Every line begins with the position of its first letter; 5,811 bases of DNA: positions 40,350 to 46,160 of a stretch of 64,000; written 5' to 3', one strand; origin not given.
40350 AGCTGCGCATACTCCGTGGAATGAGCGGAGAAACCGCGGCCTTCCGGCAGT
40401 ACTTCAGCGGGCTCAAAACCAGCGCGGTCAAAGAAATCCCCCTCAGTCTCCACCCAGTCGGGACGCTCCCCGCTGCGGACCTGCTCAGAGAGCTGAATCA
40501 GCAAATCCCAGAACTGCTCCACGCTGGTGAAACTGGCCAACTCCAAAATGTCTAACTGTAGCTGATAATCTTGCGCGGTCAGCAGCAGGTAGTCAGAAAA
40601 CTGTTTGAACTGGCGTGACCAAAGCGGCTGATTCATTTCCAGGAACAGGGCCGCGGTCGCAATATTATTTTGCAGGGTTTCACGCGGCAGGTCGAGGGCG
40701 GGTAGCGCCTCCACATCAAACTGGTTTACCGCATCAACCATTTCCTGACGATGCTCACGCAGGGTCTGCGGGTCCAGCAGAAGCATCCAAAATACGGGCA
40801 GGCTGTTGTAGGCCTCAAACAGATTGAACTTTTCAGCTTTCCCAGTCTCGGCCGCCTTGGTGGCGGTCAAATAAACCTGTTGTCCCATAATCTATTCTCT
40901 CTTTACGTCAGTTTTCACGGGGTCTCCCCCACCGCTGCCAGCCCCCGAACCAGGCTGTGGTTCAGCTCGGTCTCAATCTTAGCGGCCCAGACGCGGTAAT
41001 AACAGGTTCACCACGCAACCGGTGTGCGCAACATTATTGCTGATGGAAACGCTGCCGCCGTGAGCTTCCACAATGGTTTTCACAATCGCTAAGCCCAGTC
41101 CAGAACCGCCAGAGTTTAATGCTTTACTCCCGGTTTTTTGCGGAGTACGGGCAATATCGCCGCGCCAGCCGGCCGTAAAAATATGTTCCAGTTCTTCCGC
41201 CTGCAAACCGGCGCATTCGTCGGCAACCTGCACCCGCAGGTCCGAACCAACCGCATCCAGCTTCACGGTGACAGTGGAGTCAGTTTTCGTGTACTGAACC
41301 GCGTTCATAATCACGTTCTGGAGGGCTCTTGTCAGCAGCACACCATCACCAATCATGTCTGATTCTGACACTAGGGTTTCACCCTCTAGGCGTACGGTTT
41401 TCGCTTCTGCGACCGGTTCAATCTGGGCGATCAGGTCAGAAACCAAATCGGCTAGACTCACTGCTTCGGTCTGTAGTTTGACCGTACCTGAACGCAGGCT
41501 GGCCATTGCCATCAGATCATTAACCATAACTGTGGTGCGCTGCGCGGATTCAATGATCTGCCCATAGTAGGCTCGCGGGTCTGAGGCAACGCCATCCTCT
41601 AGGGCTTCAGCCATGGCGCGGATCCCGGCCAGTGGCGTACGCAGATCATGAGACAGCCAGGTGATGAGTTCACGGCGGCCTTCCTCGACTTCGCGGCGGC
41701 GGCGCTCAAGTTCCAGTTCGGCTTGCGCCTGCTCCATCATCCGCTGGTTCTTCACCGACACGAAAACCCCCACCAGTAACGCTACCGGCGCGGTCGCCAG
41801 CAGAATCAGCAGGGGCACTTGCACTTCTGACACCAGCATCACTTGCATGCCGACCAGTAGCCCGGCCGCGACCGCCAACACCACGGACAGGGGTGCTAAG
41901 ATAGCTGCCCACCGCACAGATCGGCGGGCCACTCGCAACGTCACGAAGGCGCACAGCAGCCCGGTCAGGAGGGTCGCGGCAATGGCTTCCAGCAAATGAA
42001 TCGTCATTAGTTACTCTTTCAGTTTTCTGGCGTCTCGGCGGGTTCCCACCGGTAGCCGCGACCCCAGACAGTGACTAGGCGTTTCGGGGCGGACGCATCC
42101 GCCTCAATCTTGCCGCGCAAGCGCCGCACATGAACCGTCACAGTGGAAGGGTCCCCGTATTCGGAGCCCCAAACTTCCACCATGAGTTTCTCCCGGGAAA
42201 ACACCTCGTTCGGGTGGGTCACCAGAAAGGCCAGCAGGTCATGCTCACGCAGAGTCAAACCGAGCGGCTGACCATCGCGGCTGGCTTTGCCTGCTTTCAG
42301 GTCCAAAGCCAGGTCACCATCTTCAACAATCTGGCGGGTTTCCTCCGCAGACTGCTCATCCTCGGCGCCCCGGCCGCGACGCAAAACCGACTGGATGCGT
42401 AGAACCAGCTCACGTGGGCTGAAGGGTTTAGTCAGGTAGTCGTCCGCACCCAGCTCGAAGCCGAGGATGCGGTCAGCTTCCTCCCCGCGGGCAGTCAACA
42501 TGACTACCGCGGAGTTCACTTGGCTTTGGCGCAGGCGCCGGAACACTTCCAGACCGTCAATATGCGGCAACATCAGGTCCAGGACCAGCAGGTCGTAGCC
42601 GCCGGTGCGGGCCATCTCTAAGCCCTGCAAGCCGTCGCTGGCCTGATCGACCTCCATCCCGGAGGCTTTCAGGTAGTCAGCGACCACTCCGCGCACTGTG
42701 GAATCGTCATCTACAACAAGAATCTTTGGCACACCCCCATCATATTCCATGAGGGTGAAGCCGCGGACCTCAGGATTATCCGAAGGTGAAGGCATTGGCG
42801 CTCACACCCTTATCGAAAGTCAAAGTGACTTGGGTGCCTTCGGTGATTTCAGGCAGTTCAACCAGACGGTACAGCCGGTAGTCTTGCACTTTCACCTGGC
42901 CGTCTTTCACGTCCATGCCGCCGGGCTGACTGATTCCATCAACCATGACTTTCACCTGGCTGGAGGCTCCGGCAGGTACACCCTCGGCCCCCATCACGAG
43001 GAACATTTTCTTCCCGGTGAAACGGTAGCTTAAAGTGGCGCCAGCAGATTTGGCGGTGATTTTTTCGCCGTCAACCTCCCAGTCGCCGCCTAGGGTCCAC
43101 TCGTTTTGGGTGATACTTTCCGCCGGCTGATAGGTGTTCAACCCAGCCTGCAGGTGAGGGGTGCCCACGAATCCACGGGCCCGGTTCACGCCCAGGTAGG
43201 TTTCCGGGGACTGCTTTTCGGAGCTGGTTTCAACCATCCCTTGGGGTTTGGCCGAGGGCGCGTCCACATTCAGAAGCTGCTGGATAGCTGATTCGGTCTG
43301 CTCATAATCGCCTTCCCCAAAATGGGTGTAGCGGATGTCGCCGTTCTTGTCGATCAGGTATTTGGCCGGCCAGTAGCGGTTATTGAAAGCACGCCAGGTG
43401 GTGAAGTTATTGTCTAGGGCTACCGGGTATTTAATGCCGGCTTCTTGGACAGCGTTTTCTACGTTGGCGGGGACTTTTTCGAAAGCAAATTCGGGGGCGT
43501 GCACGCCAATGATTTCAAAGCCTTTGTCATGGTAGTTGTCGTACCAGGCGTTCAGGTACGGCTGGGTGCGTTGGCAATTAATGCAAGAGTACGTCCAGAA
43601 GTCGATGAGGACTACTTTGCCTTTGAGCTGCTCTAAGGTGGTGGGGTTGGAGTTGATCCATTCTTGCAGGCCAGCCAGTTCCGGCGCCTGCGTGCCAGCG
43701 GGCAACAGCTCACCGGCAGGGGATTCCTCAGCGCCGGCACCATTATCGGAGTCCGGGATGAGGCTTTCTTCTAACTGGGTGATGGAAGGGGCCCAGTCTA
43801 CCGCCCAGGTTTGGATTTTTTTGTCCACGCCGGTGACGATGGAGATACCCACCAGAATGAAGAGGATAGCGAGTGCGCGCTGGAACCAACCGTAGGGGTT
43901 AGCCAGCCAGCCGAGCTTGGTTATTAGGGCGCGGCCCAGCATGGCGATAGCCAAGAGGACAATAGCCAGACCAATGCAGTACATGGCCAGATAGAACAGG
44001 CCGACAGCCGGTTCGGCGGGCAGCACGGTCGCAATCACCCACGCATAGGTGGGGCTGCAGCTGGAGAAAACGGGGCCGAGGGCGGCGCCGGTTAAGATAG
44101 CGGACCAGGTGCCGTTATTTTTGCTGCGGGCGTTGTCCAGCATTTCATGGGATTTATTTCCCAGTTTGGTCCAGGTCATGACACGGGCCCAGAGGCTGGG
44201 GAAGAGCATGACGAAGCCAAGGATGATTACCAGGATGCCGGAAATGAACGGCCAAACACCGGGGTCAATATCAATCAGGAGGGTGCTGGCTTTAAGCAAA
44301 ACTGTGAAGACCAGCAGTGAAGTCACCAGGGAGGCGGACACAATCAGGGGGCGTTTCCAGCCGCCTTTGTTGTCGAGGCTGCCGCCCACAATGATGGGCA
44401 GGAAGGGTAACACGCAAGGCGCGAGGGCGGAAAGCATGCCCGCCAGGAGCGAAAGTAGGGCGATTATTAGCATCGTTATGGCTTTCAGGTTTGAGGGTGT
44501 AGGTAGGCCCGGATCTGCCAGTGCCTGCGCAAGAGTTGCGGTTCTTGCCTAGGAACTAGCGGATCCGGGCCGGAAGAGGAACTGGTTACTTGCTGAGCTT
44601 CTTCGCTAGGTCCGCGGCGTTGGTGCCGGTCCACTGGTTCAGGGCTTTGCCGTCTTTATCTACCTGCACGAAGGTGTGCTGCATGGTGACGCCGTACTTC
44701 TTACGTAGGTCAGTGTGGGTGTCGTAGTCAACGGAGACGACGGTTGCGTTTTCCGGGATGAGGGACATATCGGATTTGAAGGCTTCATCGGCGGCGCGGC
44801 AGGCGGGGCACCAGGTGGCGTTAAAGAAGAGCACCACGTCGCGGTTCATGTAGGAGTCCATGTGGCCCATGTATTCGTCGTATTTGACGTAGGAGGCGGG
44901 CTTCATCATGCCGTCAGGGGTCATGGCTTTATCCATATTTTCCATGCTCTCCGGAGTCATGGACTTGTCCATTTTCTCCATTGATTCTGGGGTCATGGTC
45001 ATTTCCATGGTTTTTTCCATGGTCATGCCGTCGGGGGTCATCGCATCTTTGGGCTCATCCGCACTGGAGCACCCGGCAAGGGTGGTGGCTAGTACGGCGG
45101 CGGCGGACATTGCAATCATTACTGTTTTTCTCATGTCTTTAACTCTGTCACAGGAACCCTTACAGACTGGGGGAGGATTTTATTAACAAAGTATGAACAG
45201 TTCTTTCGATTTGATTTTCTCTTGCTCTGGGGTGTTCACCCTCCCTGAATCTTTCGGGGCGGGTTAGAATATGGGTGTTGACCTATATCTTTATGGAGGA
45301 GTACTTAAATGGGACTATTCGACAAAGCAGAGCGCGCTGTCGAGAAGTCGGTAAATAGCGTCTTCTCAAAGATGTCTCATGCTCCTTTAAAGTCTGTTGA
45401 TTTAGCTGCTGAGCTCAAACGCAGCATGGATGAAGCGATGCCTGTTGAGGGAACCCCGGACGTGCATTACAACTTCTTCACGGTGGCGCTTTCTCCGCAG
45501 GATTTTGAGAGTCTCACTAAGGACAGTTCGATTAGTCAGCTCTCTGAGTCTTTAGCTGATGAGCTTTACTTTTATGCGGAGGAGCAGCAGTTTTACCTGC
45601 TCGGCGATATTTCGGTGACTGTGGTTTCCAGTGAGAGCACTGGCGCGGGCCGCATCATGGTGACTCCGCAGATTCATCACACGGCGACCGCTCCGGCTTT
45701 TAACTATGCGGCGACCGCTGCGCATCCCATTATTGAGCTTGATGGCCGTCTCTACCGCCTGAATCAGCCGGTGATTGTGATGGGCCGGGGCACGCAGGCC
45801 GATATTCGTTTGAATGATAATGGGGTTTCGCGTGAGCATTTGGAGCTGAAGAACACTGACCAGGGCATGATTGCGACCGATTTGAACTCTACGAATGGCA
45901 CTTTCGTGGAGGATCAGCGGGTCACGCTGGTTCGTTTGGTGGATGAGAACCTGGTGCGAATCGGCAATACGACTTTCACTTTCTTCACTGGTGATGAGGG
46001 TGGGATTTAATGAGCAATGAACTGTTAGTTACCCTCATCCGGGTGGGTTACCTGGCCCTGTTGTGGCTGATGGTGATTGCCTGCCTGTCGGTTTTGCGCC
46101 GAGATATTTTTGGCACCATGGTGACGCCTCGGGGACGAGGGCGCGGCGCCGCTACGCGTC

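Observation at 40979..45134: Envelope thiol-redox module: Met-rich thioredoxin lipoprotein – DipZ-like CcdA::Trx fusion – response regulator – histidine kinase in one minus-strand operon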

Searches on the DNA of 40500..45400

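Call 46: search_rna_families(source=window, start=40500, end=45400, threshold=evalue, max_evalue=1)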
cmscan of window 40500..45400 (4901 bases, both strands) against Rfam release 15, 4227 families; matches with E-value up to 1: 0.
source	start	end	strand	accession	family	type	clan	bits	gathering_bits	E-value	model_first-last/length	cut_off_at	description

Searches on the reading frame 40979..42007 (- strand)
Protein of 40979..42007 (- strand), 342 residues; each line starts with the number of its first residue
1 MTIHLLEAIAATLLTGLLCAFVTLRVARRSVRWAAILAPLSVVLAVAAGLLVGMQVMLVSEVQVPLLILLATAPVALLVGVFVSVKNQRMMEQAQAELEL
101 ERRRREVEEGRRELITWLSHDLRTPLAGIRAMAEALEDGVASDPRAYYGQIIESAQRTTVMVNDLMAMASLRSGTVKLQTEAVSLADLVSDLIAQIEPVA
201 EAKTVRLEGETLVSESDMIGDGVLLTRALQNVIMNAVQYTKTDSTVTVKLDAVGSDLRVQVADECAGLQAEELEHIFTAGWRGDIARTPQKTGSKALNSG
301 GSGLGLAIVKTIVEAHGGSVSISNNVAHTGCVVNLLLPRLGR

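Call 3: search_protein_families(library=pfam, proteins=[window:40979-42007:-], max_evalue=0.01)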
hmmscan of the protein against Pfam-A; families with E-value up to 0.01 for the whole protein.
window:40979-42007:- (342 aa): 3 families
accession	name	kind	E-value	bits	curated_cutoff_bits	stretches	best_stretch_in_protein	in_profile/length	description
PF02518.31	HATPase_c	-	1.1e-20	74.6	26.4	1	220-339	1-109/111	Histidine kinase-, DNA gyrase B-, and HSP90-like ATPase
PF00512.31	HisKA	-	8.1e-15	55.1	26.9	1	111-174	2-66/66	His Kinase A (phospho-acceptor) domain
PF14501.12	HATPase_c_5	-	0.00035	20.9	22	1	224-325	9-91/102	GHKL domain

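Call 4: search_protein_families(library=ncbifam, proteins=[window:40979-42007:-], max_evalue=0.01)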
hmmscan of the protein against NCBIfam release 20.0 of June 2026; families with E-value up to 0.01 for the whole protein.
window:40979-42007:- (342 aa): 77 families (the best 25 are shown)
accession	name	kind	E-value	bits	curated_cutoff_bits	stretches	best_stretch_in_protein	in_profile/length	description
NF046044.1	PnpS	equivalog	1.6e-41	142.7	400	1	104-336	163-388/390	two-component system histidine kinase PnpS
NF033092.0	HK_WalK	equivalog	4e-40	138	725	1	105-338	366-593/594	cell wall metabolism sensor histidine kinase WalK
TIGR02966.1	phoR_proteo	equivalog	1.9e-38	132.3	334.2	1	105-327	108-324/333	phosphate regulon sensor histidine kinase PhoR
TIGR01386.1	cztS_silS_copS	subfamily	3.2e-36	125.3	292.55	1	118-329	248-450/457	heavy metal sensor histidine kinase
NF033091.0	HK_VanS_ACDEFG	equivalog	3.6e-35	121.5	400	1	87-333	49-290/293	vancomycin resistance histidine kinase VanS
NF041735.1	hist_kin_RppB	equivalog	8.4e-35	120.4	400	1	119-335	224-435/438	two-component system sensor histidine kinase RppB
NF008312.0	PRK11100.1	equivalog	1.2e-34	120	356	1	88-339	233-474/477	two-component system sensor histidine kinase CreC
NF007007.0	PRK09470.1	equivalog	2.9e-32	112.2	486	1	109-338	243-458/463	envelope stress sensor histidine kinase CpxA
NF007793.0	PRK10490.1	equivalog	1.6e-31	109.2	1123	1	97-338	650-881/895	two-component system sensor histidine kinase KdpD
NF012163.2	BaeS_SmeS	equivalog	2e-30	106.1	500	1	105-324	234-444/457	sensor histidine kinase efflux regulator BaeS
NF007837.0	PRK10549.1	equivalog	2.3e-29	102.4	603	1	90-335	219-454/466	envelope stress sensor histidine kinase BaeS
NF007898.0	PRK10604.1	equivalog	3e-28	99.2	478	1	110-335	211-419/433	two-component system sensor histidine kinase RstB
NF047874.1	MASE3_PAS_HK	subfamily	5.3e-27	94.9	560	1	81-326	371-613/655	MASE3 domain-containing sensor histidine kinase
NF007004.0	PRK09467.1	equivalog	7.6e-27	94.2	415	1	100-338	221-435/440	two-component system sensor histidine kinase EnvZ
NF040691.1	MtrAB_MtrB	equivalog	1.2e-26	93.8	450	1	111-339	271-492/507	MtrAB system histidine kinase MtrB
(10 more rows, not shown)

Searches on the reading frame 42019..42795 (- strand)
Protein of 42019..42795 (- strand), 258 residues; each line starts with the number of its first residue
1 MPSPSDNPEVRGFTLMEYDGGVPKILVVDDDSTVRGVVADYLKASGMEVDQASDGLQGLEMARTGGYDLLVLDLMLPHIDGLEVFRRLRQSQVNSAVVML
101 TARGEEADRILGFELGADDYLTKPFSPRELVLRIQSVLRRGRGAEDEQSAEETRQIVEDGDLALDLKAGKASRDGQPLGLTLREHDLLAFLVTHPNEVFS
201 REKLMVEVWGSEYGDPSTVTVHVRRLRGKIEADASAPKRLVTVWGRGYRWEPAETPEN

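Call 3: search_protein_families(library=pfam, proteins=[window:42019-42795:-], max_evalue=0.01)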
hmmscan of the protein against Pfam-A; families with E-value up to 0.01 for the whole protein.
window:42019-42795:- (258 aa): 2 families
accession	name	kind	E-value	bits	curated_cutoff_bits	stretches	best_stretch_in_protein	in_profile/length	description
PF00072.30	Response_reg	-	4.2e-31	107.8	30.2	1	25-134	1-110/111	Response regulator receiver domain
PF00486.34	Trans_reg_C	-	1.1e-24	86.7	26.2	1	175-249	1-76/77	Transcriptional regulatory protein, C terminal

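Call 4: search_protein_families(library=ncbifam, proteins=[window:42019-42795:-], max_evalue=0.01)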
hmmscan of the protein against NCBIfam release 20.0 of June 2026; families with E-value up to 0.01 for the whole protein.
window:42019-42795:- (258 aa): 101 families (the best 25 are shown)
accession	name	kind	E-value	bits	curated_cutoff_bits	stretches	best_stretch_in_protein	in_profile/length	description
NF007005.1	PRK09468.1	equivalog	1e-60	205.1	331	1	24-253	5-234/237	osmolarity response regulator transcription factor OmpR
NF045944.1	ResRegRpaBCyano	equivalog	4.5e-59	199.6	330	1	26-249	1-226/229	response regulator transcription factor RpaB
NF040689.1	MtrAB_MtrA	equivalog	3.2e-58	196.7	300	1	25-249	1-217/219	MtrAB system response regulator MtrA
NF040534.1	resp_reg_YycF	equivalog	6.1e-58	195.8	340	1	24-248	2-225/231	response regulator YycF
TIGR02154.1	PhoB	equivalog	5.4e-56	189.4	296.2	1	24-250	4-225/226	phosphate regulon transcriptional regulator PhoB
NF041733.1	resp_reg_CseB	equivalog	7.3e-54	182.5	350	1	24-250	2-226/228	two-component system response regulator CseB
NF033117.2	vanR_ACDEGLN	exception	1.8e-52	178.2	350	1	25-250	1-225/226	VanR-ABDEGLN family response regulator transcription factor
NF008296.0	PRK11083.1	equivalog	6.1e-51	173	273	1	23-251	4-226/228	two-component system response regulator CreB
NF041209.1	resp_regPieR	equivalog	8.1e-51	172.9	450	1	24-251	2-228/231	two component system response regulator PieR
NF033120.0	vanR_FM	exception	2e-50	171.6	460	1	25-250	6-229/231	vancomycin resistance response regulator transcription factor, VanR-F/VanR-M family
NF053854.1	RespRegPhoBBctds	equivalog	2.3e-50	171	270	1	25-251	1-225/225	two-component system response regulator PhoB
TIGR01387.1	cztR_silR_copR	subfamily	3.2e-50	170.8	279.2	1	25-248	1-216/218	heavy metal response regulator transcription factor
NF007982.1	PRK10710.1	equivalog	2e-49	168.3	380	1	22-253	7-230/235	envelope stress response regulator BaeR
NF008199.0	PRK10955.1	equivalog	4.7e-47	160.9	341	1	24-248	3-226/232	envelope stress response regulator transcription factor CpxR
NF008034.0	PRK10766.1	equivalog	2.4e-46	158.1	275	1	24-248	4-224/231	two-component system response regulator TorR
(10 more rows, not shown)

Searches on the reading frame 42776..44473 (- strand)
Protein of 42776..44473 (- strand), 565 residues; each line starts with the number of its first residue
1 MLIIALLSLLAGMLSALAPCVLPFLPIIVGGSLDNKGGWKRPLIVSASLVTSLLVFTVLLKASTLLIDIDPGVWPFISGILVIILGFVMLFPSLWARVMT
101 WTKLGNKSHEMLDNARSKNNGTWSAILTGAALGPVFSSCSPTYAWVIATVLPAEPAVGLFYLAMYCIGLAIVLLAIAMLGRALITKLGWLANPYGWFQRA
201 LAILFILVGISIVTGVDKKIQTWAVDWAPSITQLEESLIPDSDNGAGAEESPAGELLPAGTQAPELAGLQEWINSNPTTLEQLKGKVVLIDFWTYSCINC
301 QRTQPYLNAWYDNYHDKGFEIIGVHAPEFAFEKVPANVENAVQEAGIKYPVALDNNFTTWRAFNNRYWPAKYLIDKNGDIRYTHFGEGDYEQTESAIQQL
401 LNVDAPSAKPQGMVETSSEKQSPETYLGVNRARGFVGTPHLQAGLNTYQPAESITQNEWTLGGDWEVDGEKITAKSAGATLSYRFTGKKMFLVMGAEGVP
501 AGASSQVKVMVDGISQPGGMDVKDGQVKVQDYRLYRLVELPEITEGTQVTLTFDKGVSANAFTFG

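Call 3: search_protein_families(library=pfam, proteins=[window:42776-44473:-], max_evalue=0.01)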
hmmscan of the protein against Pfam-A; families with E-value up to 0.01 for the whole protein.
window:42776-44473:- (565 aa): 7 families
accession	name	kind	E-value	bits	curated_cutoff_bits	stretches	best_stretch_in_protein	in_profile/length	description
PF17991.7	Thioredoxin_10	-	1.5e-34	120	27.1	1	422-565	1-142/142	Thioredoxin like C-terminal domain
PF08534.16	Redoxin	-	1.2e-15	58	26.6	1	259-399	2-146/148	Redoxin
PF00578.27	AhpC-TSA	-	7.5e-15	55.4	26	1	260-382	2-123/124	AhpC/TSA family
PF13905.12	Thioredoxin_8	-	8.7e-11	42.5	27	1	285-380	1-94/94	Thioredoxin-like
PF02683.22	DsbD_TM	-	7.2e-06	25.9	27.1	1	3-192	3-198/219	Cytochrome C biogenesis protein transmembrane domain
PF13386.12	DsbD_2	-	2.3e-05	24.8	24.9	1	9-210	3-198/199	Cytochrome C biogenesis protein transmembrane region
PF00255.25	GSHPx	-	0.0019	18.2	27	1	273-332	9-67/108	Glutathione peroxidase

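Call 4: search_protein_families(library=ncbifam, proteins=[window:42776-44473:-], max_evalue=0.01)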
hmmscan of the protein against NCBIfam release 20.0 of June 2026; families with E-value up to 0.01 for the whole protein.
window:42776-44473:- (565 aa): 10 families
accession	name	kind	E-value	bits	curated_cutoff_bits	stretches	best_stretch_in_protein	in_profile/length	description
NF002854.0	PRK03147.1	subfamily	4.9e-23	81.9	170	1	259-405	38-173/176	thiol-disulfide oxidoreductase ResA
NF041202.1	StoA_CxxC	exception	3.4e-09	36.8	210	1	284-392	51-156/163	endospore biogenesis thiol-disulfide oxidoreductase StoA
NF010625.0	PRK14018.1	equivalog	2e-08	33.2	522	1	276-398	47-170/521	bifunctional peptide-methionine (S)-S-oxide reductase MsrA/peptide-methionine (R)-S-oxide reductase MsrB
NF041054.1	WAxxUGC_long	equivalog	5.2e-07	29.3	300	1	225-426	45-239/354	ResA-like WAxxUGC motif-containing protein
NF047696.1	ThlDiSintTplARhiz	equivalog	6.2e-06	26.1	230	1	275-339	87-151/219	thiol:disulfide interchange protein TlpA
TIGR00385.1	dsbE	subfamily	5.8e-05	22.8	123.15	1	282-396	60-166/173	DsbE family thiol:disulfide interchange protein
NF011941.0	PRK15412.1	equivalog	0.00079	19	359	1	284-401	67-176/185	thiol:disulfide interchange protein DsbE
NF007900.0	PRK10606.1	equivalog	0.001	18.6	270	1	273-332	13-71/183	glutathione peroxidase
TIGR01068.1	thioredoxin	equivalog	0.0033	17.6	96.8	1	285-316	14-45/101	thioredoxin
NF047697.1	ThioredTrxAClost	equivalog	0.0033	17.6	140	1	285-317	17-49/105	thioredoxin TrxA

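Call 43: search_solved_structures(query=window:42776-44473:-, max_evalue=0.001, show_alignments=1)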
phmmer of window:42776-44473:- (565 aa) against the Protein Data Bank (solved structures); distinct sequences matched with E-value up to 0.001: 35.
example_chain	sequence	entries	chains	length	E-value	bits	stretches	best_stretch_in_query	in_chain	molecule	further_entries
5cyy_A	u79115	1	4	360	6.2e-65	223.1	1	253-499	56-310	Protein DipZ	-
2hyx_A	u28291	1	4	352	6.4e-65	223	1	253-499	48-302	Protein dipZ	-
7djj_A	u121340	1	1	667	1.8e-22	82.9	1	260-397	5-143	Protein SUPPRESSOR OF QUENCHING 1, chloroplastic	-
7djk_A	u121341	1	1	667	2.1e-20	76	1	260-397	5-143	Protein SUPPRESSOR OF QUENCHING 1, chloroplastic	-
2b5x_A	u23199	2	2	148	3.6e-20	75.3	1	263-401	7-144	YkuV protein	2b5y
6gc1_A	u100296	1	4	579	3.5e-19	72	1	263-391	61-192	NHL repeat-containing protein 2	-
4nmu_A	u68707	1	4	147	1.3e-16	63.6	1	260-399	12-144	Thiol-disulfide oxidoreductase ResA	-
2yp6_A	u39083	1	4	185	7.2e-13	51.2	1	257-399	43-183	THIOREDOXIN FAMILY PROTEIN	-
4hqz_A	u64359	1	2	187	7.5e-13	51.1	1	257-399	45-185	Thioredoxin family protein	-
2l5o_A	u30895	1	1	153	1.2e-12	50.4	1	281-395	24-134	Putative thioredoxin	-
3c71_A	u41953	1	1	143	5.2e-11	45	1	262-406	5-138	Thiol-disulfide oxidoreductase resA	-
3c73_A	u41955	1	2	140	9.3e-11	44.2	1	273-406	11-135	Thiol-disulfide oxidoreductase resA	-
2f9s_A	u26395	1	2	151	1.3e-10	43.7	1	262-406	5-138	Thiol-disulfide oxidoreductase resA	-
2h1b_A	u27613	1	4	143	1.4e-10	43.7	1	262-406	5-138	Thiol-disulfide oxidoreductase resA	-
1st9_A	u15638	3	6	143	1.4e-10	43.7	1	262-406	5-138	Thiol-disulfide oxidoreductase resA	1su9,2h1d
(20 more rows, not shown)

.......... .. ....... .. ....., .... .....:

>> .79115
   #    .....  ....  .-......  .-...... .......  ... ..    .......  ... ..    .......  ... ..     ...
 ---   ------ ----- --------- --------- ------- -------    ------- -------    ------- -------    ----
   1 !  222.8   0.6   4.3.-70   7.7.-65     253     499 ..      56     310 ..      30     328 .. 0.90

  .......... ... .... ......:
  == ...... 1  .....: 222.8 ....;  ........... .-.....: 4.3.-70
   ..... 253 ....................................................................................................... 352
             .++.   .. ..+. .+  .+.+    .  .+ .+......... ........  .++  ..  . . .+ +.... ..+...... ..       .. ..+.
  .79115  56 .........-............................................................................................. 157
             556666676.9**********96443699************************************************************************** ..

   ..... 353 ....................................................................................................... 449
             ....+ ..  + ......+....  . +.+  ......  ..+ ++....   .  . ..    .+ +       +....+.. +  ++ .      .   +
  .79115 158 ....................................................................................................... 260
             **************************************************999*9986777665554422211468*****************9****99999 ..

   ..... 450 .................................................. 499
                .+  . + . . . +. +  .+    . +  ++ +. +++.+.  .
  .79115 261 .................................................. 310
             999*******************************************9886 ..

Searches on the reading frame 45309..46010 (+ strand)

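Call 72: search_protein_families(library=pfam, proteins=[window:45309-46010:+], max_evalue=0.0001)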
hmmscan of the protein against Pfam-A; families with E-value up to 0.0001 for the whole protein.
window:45309-46010:+ (233 aa): 3 families
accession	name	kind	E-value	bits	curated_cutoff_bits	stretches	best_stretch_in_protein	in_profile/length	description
PF12401.13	FhaA_N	-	5.1e-19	69.2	25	1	4-118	1-114/115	FhaA, N-terminal domain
PF16697.10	Yop-YscD_cpl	-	6.1e-16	58.9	33.2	1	146-225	9-90/94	Inner membrane component of T3SS, cytoplasmic domain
PF00498.31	FHA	-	1e-15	58.3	20.7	1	156-219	1-67/67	FHA domain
